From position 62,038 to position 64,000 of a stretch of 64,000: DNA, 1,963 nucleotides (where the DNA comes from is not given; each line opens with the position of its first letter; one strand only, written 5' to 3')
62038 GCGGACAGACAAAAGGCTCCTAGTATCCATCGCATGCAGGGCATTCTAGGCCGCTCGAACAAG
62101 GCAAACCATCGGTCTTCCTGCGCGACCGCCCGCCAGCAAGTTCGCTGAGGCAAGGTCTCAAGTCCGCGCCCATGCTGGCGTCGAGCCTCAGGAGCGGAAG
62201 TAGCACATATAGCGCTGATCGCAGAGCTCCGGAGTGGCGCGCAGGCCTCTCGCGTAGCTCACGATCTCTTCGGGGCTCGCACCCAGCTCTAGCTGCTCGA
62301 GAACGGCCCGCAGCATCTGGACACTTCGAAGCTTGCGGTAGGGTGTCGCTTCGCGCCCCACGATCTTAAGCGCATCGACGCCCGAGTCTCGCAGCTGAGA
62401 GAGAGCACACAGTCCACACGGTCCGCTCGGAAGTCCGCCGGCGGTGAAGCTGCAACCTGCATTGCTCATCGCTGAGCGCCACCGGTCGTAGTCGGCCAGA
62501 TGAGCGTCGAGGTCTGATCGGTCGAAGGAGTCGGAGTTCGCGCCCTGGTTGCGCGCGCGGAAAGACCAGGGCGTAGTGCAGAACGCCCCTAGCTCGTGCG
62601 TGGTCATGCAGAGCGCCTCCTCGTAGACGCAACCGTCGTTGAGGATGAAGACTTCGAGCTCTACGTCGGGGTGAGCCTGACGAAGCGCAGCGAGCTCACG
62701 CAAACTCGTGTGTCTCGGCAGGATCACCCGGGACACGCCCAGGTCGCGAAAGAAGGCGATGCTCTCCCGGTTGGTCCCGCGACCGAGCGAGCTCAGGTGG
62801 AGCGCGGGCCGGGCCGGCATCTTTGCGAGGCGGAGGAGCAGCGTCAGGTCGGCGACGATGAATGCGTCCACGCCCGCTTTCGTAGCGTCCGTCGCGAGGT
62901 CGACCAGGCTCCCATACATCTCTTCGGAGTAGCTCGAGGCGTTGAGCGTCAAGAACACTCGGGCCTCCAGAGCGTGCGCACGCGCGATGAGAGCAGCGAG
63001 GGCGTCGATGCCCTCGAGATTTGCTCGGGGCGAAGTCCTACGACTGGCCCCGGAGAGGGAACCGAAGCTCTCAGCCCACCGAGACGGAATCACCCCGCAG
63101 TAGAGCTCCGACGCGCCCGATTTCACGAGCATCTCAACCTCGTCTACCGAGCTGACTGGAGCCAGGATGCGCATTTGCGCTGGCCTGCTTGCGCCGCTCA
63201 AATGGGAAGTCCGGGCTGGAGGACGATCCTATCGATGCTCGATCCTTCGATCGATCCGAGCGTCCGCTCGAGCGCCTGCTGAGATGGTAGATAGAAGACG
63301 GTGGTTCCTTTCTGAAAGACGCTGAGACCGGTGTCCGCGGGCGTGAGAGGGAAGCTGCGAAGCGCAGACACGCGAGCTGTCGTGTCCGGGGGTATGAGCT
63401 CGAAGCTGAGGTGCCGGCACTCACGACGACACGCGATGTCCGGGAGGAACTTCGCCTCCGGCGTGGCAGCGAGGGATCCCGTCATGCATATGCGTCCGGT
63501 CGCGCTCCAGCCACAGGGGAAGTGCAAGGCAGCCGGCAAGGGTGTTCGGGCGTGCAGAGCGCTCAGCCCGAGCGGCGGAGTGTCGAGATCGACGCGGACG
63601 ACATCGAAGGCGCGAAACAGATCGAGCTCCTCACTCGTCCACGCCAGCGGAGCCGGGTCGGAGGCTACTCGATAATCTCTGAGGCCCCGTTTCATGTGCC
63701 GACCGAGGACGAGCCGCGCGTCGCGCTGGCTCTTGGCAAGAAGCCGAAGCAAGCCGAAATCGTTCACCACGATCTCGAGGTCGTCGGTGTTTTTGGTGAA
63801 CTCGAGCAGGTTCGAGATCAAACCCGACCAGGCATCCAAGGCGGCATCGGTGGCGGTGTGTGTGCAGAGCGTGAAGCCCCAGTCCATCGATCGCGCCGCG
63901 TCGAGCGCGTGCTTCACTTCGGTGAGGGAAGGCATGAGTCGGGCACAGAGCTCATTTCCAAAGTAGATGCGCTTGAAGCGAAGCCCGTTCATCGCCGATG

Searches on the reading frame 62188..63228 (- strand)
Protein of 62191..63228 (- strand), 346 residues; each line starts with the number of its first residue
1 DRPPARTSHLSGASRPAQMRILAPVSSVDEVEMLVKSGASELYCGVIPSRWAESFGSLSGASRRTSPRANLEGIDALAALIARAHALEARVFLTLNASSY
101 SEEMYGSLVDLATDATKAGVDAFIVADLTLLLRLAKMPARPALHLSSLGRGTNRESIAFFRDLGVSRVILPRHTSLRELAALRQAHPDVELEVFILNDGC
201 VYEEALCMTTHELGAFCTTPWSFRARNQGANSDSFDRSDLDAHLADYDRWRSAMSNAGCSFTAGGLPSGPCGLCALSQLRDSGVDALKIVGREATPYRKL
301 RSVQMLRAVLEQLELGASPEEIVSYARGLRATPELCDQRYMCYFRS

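Call 57: search_protein_families(library=pfam, proteins=[window:62191-63228:-], max_evalue=0.0001)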
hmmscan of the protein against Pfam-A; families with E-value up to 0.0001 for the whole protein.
window:62191-63228:- (346 aa): 1 family
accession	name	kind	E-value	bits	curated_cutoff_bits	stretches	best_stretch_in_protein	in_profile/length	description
PF01136.24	Peptidase_U32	-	1.1e-29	103.8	22.4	1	109-317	5-202/233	Peptidase family U32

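Call 82: find_encoding_contigs(protein=window:62188-63174:-, flank=10000, max_places=4)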
Protein window:62188-63174:- (328 aa): 13 contigs read that carry it; 4 places shown.
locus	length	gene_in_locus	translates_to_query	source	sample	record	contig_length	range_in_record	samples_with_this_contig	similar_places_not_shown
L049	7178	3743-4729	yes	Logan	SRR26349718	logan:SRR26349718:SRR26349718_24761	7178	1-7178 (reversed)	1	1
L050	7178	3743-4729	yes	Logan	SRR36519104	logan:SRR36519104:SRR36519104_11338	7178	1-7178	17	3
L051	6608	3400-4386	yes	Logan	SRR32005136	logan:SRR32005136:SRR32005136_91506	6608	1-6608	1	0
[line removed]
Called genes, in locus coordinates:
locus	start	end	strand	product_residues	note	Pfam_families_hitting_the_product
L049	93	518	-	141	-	PF13380:CoA_binding_2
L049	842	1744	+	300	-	PF00023:Ank (faint), PF13606:Ank_3 (faint), PF13857:Ank_5 (faint), PF12796:Ank_2, PF13637:Ank_4 (weak), PF11684:DUF3280 (faint)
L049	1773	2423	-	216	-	PF01209:Ubie_methyltran (weak), PF13489:Methyltransf_23, PF13649:Methyltransf_25, PF13847:Methyltransf_31, PF08241:Methyltransf_11, PF08242:Methyltransf_12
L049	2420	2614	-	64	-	-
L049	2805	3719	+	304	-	-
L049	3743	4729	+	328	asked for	PF01136:Peptidase_U32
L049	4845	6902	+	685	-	-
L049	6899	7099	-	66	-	PF12294:DUF3626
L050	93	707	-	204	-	PF13380:CoA_binding_2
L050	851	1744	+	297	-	PF00023:Ank (faint), PF13606:Ank_3 (faint), PF13857:Ank_5 (faint), PF12796:Ank_2, PF13637:Ank_4 (weak), PF11684:DUF3280 (faint)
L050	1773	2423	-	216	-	PF01209:Ubie_methyltran (weak), PF13489:Methyltransf_23, PF13649:Methyltransf_25, PF13847:Methyltransf_31, PF08241:Methyltransf_11, PF08242:Methyltransf_12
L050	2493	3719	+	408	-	-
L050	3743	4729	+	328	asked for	PF01136:Peptidase_U32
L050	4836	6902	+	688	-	-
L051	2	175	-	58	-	?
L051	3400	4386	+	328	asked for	PF01136:Peptidase_U32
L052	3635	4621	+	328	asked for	PF01136:Peptidase_U32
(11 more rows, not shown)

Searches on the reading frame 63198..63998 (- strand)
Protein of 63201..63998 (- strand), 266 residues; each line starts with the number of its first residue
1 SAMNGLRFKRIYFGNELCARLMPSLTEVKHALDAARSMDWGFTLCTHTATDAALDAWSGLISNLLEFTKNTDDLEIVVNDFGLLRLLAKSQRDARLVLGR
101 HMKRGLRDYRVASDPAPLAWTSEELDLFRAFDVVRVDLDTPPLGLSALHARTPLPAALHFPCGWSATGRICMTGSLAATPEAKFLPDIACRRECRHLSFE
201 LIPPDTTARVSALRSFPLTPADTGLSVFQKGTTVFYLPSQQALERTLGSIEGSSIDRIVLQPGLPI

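Call 57: search_protein_families(library=pfam, proteins=[window:63201-63998:-], max_evalue=0.0001)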
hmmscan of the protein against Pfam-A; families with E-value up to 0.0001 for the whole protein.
window:63201-63998:- (266 aa): 0 families

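Call 72: find_encoding_contigs(protein=window:63198-63992:-, flank=10000, max_places=4)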
Protein window:63198-63992:- (264 aa): no gene with exactly this product is on record in the collection.
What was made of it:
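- Tried and rejected: One look-up failed because of a wrong start codon (call 72).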
